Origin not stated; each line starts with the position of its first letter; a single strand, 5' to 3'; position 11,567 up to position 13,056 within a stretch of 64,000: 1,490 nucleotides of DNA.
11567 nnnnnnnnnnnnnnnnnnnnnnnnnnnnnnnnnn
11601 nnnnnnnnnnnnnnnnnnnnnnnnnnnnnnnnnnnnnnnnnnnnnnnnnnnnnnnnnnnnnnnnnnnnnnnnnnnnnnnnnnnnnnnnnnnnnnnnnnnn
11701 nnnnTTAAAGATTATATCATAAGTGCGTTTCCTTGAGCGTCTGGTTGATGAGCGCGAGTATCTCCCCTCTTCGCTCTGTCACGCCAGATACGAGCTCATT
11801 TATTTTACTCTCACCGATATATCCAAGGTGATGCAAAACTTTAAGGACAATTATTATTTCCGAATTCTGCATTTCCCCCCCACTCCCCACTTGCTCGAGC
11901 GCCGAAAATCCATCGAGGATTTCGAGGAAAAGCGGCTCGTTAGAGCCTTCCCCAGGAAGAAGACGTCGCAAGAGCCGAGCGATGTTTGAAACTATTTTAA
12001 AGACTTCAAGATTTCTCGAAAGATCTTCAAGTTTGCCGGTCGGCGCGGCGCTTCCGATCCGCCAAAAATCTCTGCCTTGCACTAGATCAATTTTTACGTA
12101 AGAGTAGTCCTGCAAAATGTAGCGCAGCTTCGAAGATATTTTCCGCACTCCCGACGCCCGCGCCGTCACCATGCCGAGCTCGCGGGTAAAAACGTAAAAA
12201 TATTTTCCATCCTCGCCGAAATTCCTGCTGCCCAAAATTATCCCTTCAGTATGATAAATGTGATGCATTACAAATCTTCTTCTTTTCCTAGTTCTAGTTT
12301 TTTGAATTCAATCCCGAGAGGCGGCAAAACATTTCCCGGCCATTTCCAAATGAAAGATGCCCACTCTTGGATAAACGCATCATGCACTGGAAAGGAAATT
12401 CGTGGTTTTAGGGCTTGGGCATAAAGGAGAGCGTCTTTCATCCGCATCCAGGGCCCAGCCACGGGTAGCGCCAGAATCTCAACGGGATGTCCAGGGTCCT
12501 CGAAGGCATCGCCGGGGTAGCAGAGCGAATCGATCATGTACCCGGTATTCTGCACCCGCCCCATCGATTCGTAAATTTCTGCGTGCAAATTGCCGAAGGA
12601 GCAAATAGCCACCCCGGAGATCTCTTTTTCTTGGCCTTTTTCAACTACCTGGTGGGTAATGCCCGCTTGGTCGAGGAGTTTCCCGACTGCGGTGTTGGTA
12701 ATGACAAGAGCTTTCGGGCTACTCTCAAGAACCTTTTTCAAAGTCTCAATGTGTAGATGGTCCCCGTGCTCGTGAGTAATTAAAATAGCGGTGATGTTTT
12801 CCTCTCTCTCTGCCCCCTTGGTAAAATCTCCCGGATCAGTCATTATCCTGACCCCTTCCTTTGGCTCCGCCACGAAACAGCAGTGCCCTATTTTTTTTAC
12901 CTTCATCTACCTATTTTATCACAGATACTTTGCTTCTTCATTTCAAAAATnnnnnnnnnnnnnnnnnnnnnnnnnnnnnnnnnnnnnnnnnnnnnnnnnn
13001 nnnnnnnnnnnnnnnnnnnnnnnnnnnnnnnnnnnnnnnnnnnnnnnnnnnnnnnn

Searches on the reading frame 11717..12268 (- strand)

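Call 82: search_protein_families(library=pfam, proteins=[window:11717-12268:-], max_evalue=0.00001)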
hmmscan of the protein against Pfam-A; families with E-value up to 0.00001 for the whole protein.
window:11717-12268:- (183 aa): 1 family
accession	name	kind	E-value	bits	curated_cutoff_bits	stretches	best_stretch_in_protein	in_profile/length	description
PF11967.14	RecO_N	-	4.8e-12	46.2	27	1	1-73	1-73/80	Recombination protein O N terminal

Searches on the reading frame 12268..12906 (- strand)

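Call 83: search_protein_families(library=pfam, proteins=[window:12268-12906:-], max_evalue=0.00001)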
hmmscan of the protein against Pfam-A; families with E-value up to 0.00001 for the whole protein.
window:12268-12906:- (212 aa): 2 families
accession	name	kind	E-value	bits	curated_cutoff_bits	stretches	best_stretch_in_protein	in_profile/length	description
PF13483.12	Lactamase_B_3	-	3.1e-23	82.9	24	1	3-175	2-160/160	Beta-lactamase superfamily domain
PF12706.13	Lactamase_B_2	-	1.5e-07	31.7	27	1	33-175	24-199/200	Beta-lactamase superfamily domain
